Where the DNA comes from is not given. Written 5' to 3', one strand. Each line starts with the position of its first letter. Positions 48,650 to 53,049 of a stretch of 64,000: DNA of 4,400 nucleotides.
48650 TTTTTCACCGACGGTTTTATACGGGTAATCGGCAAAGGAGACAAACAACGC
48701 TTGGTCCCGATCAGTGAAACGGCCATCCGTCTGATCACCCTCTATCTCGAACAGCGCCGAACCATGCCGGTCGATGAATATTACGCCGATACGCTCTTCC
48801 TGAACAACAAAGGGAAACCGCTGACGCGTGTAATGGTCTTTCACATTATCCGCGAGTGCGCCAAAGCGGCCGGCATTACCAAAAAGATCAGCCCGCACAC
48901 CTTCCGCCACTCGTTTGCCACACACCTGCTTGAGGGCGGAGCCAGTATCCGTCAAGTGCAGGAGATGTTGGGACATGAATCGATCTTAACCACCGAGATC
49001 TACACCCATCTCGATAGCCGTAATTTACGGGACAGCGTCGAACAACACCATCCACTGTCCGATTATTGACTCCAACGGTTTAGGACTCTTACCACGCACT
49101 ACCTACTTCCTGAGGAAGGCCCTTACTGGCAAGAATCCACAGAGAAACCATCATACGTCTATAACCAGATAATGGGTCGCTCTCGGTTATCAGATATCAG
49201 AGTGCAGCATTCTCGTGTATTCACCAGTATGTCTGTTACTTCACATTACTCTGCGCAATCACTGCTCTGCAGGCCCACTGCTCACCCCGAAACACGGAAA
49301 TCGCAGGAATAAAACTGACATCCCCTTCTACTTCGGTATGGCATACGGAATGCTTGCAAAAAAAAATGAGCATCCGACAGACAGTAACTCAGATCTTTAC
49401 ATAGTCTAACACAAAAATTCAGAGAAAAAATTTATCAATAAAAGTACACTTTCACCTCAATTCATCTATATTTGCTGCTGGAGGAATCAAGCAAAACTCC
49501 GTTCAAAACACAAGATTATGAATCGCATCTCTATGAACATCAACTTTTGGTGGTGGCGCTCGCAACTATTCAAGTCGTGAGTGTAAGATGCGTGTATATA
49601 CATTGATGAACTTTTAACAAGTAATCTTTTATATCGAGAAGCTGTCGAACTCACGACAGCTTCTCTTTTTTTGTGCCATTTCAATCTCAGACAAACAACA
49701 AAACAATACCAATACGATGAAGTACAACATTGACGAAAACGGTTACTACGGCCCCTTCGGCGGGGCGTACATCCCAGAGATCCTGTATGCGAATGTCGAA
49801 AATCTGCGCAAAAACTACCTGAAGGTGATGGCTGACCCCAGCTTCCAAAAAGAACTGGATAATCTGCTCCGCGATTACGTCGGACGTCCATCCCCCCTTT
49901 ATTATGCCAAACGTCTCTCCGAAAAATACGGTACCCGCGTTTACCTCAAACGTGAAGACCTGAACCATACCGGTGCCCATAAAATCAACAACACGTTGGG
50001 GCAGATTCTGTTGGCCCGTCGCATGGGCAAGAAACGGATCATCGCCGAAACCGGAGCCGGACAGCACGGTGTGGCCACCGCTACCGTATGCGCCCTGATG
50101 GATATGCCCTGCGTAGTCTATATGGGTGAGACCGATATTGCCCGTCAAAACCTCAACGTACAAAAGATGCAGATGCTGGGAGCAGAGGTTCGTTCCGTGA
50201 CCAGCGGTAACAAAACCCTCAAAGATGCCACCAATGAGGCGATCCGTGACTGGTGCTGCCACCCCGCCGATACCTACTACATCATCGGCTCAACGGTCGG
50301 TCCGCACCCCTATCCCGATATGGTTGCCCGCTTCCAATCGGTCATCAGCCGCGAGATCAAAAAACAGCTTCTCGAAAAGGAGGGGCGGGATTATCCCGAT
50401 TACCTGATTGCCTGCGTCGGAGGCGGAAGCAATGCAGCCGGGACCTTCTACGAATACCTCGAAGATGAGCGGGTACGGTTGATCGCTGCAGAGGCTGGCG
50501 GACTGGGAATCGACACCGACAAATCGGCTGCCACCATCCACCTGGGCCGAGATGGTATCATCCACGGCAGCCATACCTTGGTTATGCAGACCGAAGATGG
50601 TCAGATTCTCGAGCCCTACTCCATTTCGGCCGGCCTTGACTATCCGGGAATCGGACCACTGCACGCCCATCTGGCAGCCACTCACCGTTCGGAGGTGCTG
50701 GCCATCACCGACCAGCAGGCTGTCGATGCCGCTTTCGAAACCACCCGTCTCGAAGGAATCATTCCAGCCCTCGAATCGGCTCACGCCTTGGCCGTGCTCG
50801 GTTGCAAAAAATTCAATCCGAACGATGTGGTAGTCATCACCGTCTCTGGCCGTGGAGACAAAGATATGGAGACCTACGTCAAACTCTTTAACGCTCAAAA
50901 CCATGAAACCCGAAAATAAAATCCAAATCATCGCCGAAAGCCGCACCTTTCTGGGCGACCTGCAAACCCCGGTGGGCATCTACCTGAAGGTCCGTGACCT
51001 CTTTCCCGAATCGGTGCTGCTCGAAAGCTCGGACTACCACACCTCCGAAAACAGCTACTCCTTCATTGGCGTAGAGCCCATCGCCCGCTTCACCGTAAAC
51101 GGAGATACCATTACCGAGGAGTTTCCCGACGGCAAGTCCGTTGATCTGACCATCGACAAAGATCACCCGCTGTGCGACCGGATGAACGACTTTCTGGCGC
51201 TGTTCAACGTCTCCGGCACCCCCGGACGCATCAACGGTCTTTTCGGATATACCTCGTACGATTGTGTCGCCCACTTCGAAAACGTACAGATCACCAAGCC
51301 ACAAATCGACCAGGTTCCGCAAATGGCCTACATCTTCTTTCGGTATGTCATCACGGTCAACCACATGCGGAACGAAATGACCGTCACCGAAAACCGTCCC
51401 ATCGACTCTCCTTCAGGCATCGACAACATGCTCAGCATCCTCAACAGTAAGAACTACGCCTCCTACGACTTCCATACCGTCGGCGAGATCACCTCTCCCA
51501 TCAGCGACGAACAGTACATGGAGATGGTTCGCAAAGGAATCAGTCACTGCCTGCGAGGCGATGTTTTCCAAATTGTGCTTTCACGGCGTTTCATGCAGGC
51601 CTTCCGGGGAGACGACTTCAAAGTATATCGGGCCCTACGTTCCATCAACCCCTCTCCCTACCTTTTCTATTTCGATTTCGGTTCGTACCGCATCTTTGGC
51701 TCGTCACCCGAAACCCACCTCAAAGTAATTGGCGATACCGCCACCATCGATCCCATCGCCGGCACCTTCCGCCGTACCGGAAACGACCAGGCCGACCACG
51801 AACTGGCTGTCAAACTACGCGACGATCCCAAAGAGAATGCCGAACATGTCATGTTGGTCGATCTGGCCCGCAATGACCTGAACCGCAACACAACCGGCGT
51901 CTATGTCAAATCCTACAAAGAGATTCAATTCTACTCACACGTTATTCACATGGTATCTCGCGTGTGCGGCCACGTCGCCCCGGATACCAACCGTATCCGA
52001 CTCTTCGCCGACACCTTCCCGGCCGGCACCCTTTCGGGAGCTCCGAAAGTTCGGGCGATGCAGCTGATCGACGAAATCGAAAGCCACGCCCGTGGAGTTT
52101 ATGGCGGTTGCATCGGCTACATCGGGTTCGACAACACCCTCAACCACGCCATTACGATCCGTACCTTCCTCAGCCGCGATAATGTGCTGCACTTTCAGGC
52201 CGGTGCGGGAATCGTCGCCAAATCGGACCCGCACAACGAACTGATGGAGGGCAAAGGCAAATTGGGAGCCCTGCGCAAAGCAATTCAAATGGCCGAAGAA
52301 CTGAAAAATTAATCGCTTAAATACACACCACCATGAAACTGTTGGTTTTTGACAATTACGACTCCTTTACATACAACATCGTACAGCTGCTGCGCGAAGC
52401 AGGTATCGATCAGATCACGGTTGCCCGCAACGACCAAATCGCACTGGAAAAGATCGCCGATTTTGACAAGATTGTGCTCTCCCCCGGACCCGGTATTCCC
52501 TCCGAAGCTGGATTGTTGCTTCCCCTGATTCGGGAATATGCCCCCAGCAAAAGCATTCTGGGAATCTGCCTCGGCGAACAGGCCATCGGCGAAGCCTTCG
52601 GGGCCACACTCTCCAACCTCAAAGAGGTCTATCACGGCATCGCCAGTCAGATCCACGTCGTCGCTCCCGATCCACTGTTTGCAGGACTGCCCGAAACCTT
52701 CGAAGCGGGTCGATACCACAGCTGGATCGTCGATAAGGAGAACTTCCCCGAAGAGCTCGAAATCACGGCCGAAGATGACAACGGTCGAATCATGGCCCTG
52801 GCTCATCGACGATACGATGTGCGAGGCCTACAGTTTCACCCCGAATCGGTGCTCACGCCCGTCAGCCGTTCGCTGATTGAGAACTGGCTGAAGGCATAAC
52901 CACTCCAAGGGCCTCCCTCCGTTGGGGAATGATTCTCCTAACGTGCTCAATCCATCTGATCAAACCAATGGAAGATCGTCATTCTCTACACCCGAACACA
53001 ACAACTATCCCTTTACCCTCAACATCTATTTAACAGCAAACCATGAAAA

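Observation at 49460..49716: Ribosome-mediated trp attenuator with a WWW leader peptide upstream of trpBEGDCFA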

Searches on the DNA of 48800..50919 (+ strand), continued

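Call 35: search_with_rna_model(model_id=R1, sources=[window, L001, L002, L003, L004, L005, L006, L007, L008, L009, L010, L011, L012, L013, L014, L015, L016, L017, L018, L019, L020, L021, L022, L023, L024, L025, L026, L027, L028, L029, L030, L031, L032, L033, L034, L035, L036, L037, L038, L039, L040, L041, L042, L043, L044, L045, L046, L047, L048, L049, L050, L051, L052, L053, L054, L055, L056, L057, L058, L059, L060, L061, L062, L063, L064, L065, L066, L067, L068, L069, L070, L071, L072, L073, L074, L075, L076, L077, L078, L079, L080], max_evalue=0.001, make_alignment=true)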
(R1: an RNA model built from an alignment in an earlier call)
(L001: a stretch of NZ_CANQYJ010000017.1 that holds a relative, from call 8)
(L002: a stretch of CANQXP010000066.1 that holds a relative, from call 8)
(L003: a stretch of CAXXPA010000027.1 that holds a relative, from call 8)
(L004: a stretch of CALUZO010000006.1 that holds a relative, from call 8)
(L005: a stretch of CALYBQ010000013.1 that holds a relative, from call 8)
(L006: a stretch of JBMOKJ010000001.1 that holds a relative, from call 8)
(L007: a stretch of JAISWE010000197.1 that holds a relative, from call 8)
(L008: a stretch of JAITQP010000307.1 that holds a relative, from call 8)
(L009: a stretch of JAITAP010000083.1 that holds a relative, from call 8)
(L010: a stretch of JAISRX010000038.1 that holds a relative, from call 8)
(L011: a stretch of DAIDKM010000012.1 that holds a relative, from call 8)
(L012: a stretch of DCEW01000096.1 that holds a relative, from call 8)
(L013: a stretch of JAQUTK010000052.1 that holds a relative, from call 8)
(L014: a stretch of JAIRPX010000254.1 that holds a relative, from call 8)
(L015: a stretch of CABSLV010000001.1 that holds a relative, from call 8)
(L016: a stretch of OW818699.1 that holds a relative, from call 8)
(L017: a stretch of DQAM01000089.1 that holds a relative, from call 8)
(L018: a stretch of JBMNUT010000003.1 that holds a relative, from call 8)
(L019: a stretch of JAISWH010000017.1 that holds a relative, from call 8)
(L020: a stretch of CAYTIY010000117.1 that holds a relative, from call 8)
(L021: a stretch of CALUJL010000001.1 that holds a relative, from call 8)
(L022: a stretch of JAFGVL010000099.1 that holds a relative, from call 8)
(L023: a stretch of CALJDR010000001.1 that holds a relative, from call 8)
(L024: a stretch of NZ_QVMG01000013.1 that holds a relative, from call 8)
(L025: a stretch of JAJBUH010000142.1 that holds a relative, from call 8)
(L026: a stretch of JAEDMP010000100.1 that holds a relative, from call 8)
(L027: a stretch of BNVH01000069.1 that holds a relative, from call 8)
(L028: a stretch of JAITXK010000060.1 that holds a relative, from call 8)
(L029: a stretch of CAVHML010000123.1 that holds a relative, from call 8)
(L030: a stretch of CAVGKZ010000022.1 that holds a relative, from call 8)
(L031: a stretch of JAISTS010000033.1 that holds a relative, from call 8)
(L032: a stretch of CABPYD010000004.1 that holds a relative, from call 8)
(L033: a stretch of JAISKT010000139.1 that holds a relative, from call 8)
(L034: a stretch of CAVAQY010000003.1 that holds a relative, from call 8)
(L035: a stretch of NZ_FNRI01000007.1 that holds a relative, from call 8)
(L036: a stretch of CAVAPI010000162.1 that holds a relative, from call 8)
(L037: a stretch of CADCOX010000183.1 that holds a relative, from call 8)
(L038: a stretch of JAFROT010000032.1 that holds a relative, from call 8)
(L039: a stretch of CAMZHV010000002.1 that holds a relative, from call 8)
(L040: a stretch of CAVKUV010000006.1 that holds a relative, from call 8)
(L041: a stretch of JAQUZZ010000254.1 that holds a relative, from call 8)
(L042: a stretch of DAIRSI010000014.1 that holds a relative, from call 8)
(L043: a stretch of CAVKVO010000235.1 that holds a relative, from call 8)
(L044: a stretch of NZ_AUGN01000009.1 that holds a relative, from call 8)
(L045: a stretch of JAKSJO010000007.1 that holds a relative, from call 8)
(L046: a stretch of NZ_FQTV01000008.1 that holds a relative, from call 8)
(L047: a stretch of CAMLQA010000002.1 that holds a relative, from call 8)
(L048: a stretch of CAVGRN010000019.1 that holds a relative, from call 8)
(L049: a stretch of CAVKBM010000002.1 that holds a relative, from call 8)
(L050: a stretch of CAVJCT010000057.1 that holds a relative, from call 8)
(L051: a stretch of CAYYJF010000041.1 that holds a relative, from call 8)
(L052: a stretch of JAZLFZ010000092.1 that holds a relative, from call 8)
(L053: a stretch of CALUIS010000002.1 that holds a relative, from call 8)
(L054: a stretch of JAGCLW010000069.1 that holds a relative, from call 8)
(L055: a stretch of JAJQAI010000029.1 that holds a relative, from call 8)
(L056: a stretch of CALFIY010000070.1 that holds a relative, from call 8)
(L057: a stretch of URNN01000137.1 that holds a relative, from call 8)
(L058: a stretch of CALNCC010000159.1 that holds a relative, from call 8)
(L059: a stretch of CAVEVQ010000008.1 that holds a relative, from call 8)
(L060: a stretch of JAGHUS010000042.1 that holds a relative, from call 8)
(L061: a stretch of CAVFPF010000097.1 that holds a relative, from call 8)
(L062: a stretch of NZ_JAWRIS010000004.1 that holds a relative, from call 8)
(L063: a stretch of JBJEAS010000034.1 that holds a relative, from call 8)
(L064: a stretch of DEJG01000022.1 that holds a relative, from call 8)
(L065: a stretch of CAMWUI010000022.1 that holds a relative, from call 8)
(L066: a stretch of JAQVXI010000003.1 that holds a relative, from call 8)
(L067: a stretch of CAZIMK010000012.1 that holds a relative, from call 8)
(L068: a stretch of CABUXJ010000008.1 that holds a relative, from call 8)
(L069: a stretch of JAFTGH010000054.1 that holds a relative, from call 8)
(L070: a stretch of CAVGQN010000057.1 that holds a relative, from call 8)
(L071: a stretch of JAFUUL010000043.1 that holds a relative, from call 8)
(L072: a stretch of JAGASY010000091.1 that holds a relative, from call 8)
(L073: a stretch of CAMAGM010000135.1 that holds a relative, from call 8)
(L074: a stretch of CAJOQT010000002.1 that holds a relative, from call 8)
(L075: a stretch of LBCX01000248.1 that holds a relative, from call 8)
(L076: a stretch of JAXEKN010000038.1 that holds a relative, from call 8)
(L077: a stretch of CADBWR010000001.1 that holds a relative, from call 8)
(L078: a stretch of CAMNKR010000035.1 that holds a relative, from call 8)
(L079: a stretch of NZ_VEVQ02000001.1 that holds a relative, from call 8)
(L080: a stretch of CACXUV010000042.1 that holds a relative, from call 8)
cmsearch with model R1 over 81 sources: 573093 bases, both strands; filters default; matches with E-value up to 0.001: 72.
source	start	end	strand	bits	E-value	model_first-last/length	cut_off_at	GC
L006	2764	2883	+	96.4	3.6e-16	1-116/116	no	0.39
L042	2834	2953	+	95.1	6.3e-16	1-116/116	no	0.4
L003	2799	2922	+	94.2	9.3e-16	1-116/116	no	0.4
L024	2822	2941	+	91.5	3.1e-15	1-116/116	no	0.42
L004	2853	2972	+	91.4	3.2e-15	1-116/116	no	0.45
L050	1207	1310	+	88.1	1.4e-14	1-116/116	no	0.41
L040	2669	2778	+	86.6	2.7e-14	1-116/116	no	0.48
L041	1802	1919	+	86.5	2.8e-14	1-116/116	no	0.38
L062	2798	2910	+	86.1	3.4e-14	1-116/116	no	0.42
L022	2176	2286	+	86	3.5e-14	1-116/116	no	0.4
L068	2818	2930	+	85.8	3.9e-14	1-116/116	no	0.48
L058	2701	2813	+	85.5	4.5e-14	1-116/116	no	0.38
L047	2842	2958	+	85.4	4.5e-14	1-116/116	no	0.37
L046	2839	2958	+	85.4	4.6e-14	1-116/116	no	0.42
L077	2832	2943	+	85.3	4.8e-14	1-116/116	no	0.47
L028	2207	2320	+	85.1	5.2e-14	1-116/116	no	0.36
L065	2843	2955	+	84.8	6e-14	1-116/116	no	0.44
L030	2811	2919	+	84.3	7.5e-14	1-116/116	no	0.5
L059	2842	2947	+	83.8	9.6e-14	1-116/116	no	0.38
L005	2853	2971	+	83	1.3e-13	1-116/116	no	0.47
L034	2812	2919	+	82.9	1.4e-13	1-116/116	no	0.48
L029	242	350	+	82.6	1.6e-13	1-116/116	no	0.5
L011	2821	2939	+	82.3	1.8e-13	1-116/116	no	0.45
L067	2844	2954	+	81.6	2.5e-13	1-116/116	no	0.45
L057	1797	1908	+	81.6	2.5e-13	1-116/116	no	0.49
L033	2813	2925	+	81.4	2.7e-13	1-116/116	no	0.34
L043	823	930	+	81.2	2.9e-13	1-116/116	no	0.49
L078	2837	2946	+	80.7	3.7e-13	1-116/116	no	0.49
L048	2836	2939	+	80.5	4.1e-13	1-116/116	no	0.39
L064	2853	2956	+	80.1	4.8e-13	1-116/116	no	0.49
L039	2834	2955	+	79.7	5.9e-13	1-116/116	no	0.44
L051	2863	2972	+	79.3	6.8e-13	1-116/116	no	0.37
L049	2845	2949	+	78.8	8.5e-13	1-116/116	no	0.4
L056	1039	1161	+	78.7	9.2e-13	1-116/116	no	0.49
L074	2863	2969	+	78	1.2e-12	1-116/116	no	0.48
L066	2868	2978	+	78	1.2e-12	1-116/116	no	0.39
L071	2863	2971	+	77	1.9e-12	1-116/116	no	0.48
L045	283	395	+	77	1.9e-12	1-116/116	no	0.51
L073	11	119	+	76.5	2.4e-12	1-116/116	no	0.43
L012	2818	2941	+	76.4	2.5e-12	1-116/116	no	0.48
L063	2846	2954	+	76.1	2.8e-12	1-116/116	no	0.43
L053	2827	2946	+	74.7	5.3e-12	1-116/116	no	0.54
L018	2799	2918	+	73.8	8.1e-12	1-116/116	no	0.47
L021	2804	2924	+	73.3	9.7e-12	1-116/116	no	0.51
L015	2816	2941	+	73.3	9.8e-12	1-116/116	no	0.49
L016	2864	2973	+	72.5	1.4e-11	1-116/116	no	0.41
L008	2866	2979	+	72.2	1.6e-11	1-116/116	no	0.46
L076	2844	2952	+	72.1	1.7e-11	1-116/116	no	0.49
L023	2808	2933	+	72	1.8e-11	1-116/116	no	0.45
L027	2849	2959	+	70.8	2.9e-11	1-116/116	no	0.31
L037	33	150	+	70.5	3.4e-11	1-116/116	no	0.5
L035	2853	2972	+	70.3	3.8e-11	1-116/116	no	0.47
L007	1837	1950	+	69.7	4.9e-11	1-116/116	no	0.45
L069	2856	2958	+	69.5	5.4e-11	1-116/116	no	0.52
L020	2840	2952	+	69.2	6.1e-11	1-116/116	no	0.44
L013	2730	2843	+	66.9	1.7e-10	1-116/116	no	0.42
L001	2860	2973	+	66.3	2.2e-10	1-116/116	no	0.52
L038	2813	2931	+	65.3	3.4e-10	1-116/116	no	0.5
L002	2853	2969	+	64.2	5.5e-10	1-116/116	no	0.54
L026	1050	1183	+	61.3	2e-09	1-116/116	no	0.45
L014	2838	2974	+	59.7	4.1e-09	1-116/116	no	0.34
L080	2847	2964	+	59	5.6e-09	1-116/116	no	0.49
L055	206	318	+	58.9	5.8e-09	1-116/116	no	0.41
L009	217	333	+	56.8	1.5e-08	1-116/116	no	0.47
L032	2835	2963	+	56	2.1e-08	1-116/116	no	0.46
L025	2200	2308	+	55.7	2.4e-08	1-116/116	no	0.5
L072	487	625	+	51.3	1.7e-07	1-116/116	no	0.36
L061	2793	2905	+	47.4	9.6e-07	1-116/116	no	0.47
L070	2792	2904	+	47.4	9.6e-07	1-116/116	no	0.47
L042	2919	2980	-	33.7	0.00042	52-109/116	no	0.34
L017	1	38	+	32.3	0.00077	79-116/116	5'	0.42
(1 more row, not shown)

Alignment A3: 72 matches aligned to the model, 167 columns, each read 5' to 3' on its own strand. Consensus structure (alignment columns), stored with it:
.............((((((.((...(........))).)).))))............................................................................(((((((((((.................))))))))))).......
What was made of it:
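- R1 finds the element in 70 of 80 loci (call 35). Conservation in 70 of 80 loci (call 35).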

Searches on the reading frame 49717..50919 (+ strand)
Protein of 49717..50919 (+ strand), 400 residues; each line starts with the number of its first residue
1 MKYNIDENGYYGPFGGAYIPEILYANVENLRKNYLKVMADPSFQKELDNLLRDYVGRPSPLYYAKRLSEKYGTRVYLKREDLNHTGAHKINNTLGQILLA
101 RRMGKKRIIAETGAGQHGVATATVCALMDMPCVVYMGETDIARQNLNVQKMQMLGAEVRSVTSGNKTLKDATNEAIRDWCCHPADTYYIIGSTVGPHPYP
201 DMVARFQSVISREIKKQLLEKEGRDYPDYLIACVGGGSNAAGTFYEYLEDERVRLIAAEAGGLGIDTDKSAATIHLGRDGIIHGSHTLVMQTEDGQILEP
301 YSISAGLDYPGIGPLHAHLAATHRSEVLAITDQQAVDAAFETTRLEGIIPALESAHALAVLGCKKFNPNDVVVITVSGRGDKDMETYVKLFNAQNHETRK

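Call 6: search_protein_families(library=pfam, proteins=[window:49717-50919:+])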
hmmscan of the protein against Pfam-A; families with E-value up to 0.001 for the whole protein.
window:49717-50919:+ (400 aa): 1 family
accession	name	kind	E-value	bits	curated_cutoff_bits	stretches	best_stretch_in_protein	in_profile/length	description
PF00291.31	PALP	-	1.3e-44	153.2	35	1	56-378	5-295/295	Pyridoxal-phosphate dependent enzyme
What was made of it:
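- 49717..50919 (+): trpB (tryptophan synthase beta), first gene of the regulated operon. Pfam PALP, 1.3e-44 (call 6).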

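Call 8: find_related_loci(query=window:49717-50919:+, collection=genome_contigs, flank=3000)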
Query window:49717-50919:+ (400 aa) in genome_contigs; peptide patterns used: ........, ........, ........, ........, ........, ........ (x = any residue, [..] = any of these).
600 stretches matched a pattern (row limit reached: there are more); 591 encode a relative of the query (tblastn E <= 1e-3); the best 80 are kept; 80 distinct loci.
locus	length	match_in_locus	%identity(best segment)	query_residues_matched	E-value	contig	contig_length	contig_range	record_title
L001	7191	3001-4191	81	1-397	0e+0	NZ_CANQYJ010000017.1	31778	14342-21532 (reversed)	MAG: uncultured Rikenella sp. isolate Lapin-015__bin72 Lapin-015__NODE_1161_length_31778_cov_5.123624, whole genome shot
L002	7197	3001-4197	80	1-399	0e+0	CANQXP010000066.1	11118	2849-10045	MAG: uncultured Rikenella sp. isolate Lapin-016__bin32 genome assembly, contig: Lapin-016__NODE_5338_length_11118_cov_4.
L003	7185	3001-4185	80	1-395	0e+0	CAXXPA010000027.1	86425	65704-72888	MAG: Bacteroidales bacterium isolate 7230157a-bac2-44d2-b64d-f02b708be741 genome assembly, contig: contig_27, whole geno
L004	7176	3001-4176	80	1-392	0e+0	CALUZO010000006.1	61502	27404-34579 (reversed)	MAG: uncultured Rikenellaceae bacterium isolate E40__bin191 genome assembly, contig: E40__k127_1745320, whole genome sho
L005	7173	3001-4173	79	1-391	0e+0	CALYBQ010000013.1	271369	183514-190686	MAG: uncultured Rikenellaceae bacterium isolate E07__bin15 genome assembly, contig: E07__k127_1111785, whole genome shot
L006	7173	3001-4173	79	1-391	0e+0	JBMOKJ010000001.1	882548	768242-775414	MAG: Bacteroidales bacterium isolate Deming_bin.96 contig1, whole genome shotgun sequence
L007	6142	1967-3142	80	1-392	0e+0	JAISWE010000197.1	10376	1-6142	MAG: Bacteroidales bacterium isolate Nc350_bin110 k119_65833, whole genome shotgun sequence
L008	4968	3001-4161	80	1-387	0e+0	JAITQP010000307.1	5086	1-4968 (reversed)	MAG: Prevotellaceae bacterium isolate Roe453_bin105 k119_1432942, whole genome shotgun sequence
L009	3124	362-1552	79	1-397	0e+0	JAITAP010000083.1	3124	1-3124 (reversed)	MAG: Prevotellaceae bacterium isolate Ncb351_bin5 k119_5196212, whole genome shotgun sequence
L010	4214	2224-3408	79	1-395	0e+0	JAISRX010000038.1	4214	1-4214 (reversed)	MAG: Bacteroidales bacterium isolate Kf353_bin88 k119_4036990, whole genome shotgun sequence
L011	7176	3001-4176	76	1-392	0e+0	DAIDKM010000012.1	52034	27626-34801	MAG TPA_asm: Paludibacter sp. isolate clean407 NODE_12_length_52034_cov_3.981774, whole genome shotgun sequence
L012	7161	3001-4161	79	3-389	0e+0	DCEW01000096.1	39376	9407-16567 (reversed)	MAG TPA_asm: Flavobacteriales bacterium UBA1820 UBA1820_contig_1429, whole genome shotgun sequence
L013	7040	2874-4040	77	1-389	0e+0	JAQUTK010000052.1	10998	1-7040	MAG: Bacteroidales bacterium isolate STD2_118 NODE_23359_length_10998_cov_15.053629_Sandtown_D2, whole genome shotgun se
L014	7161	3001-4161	79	3-389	0e+0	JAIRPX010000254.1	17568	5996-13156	MAG: Dysgonamonadaceae bacterium isolate Cf509_bin64 k119_1428112, whole genome shotgun sequence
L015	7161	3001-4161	78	3-389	0e+0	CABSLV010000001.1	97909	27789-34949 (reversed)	MAG TPA_asm: uncultured Flavobacteriales bacterium isolate MGYG-HGUT-02722 genome assembly, contig: GUT_GENOME159508_1,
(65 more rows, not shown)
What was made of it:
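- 49717..50919 (+): 71-81% identical to the 80 related loci retrieved with it as the TrpB query from Bacteroidota genomes (call 8).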

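Call 43: find_encoding_contigs(protein=window:49717-50919:+, flank=1500, max_places=4)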
Protein window:49717-50919:+ (400 aa): 21 contigs read that carry it; 4 places shown.
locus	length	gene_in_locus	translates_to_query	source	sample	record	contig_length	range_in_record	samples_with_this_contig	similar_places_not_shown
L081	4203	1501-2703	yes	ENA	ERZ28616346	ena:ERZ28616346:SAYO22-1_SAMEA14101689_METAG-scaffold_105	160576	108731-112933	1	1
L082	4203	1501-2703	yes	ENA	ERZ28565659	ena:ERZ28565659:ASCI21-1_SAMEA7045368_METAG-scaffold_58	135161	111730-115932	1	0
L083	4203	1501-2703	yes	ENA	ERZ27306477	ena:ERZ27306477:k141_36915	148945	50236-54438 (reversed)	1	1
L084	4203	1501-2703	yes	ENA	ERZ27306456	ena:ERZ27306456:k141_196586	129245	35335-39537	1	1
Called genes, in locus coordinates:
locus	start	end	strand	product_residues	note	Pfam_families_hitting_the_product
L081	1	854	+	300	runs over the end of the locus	PF02899:Phage_int_SAM_1, PF13495:Phage_int_SAM_4, PF00589:Phage_integrase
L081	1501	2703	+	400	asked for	PF00291:PALP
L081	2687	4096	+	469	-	PF04715:, PF00425:Chorismate_bind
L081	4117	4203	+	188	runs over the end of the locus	PF00117:GATase, PF07722:Peptidase_C26 (weak)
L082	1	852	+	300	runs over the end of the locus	PF02899:Phage_int_SAM_1, PF13495:Phage_int_SAM_4, PF00589:Phage_integrase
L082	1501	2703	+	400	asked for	PF00291:PALP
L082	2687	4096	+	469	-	PF04715:, PF00425:Chorismate_bind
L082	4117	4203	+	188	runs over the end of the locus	PF00117:GATase, PF07722:Peptidase_C26 (weak)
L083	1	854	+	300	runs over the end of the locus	PF02899:Phage_int_SAM_1, PF13495:Phage_int_SAM_4, PF00589:Phage_integrase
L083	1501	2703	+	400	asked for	PF00291:PALP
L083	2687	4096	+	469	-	PF04715:, PF00425:Chorismate_bind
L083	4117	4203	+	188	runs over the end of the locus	PF00117:GATase, PF07722:Peptidase_C26 (weak)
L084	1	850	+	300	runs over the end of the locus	PF02899:Phage_int_SAM_1, PF13495:Phage_int_SAM_4, PF00589:Phage_integrase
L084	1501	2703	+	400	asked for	PF00291:PALP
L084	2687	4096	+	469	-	PF04715:, PF00425:Chorismate_bind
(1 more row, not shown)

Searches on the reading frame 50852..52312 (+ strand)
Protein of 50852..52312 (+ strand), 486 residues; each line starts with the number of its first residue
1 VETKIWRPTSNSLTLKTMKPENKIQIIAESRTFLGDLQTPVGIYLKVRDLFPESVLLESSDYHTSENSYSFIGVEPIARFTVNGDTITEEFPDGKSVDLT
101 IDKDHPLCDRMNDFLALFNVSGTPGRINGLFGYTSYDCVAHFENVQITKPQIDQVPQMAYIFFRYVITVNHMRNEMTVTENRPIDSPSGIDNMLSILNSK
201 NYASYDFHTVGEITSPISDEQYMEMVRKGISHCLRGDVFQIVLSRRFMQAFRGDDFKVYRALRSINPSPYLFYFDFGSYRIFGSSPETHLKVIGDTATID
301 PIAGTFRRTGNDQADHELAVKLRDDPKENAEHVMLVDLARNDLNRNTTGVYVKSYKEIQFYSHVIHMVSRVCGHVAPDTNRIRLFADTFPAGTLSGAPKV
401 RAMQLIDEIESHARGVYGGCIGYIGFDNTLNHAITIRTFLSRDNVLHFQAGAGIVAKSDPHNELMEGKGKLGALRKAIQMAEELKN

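Call 6: search_protein_families(library=pfam, proteins=[window:50852-52312:+])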
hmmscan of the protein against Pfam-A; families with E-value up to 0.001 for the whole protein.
window:50852-52312:+ (486 aa): 2 families
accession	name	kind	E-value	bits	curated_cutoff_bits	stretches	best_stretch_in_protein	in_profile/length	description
PF00425.24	Chorismate_bind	-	7.2e-76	255.6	27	1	219-469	2-256/257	chorismate binding enzyme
PF04715.19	Anth_synt_I_N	-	1.7e-25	90.4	23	1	36-178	1-140/140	Anthranilate synthase component I, N terminal region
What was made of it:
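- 50903..56255 (+): trpE (50903-52312), trpG (52333-52899), trpD (53043-54038), trpC (54039-54863), trpF (54860-55489), trpA (about 55482-56255). Pfam matches in call 6.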

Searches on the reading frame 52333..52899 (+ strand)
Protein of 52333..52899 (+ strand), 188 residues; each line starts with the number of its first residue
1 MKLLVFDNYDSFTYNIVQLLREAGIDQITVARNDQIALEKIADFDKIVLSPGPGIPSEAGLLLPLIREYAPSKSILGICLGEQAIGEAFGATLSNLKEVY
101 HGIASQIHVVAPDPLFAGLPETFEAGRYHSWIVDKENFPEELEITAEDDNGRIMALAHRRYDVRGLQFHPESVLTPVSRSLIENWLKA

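Call 6: search_protein_families(library=pfam, proteins=[window:52333-52899:+])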
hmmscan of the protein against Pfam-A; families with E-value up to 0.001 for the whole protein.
window:52333-52899:+ (188 aa): 2 families
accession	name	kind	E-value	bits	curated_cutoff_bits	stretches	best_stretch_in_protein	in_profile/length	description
PF00117.34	GATase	-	1.1e-47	162.6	22.8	1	4-186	1-187/190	Glutamine amidotransferase class-I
PF07722.19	Peptidase_C26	-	4e-07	30.5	20.5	1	67-171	99-219/219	Peptidase C26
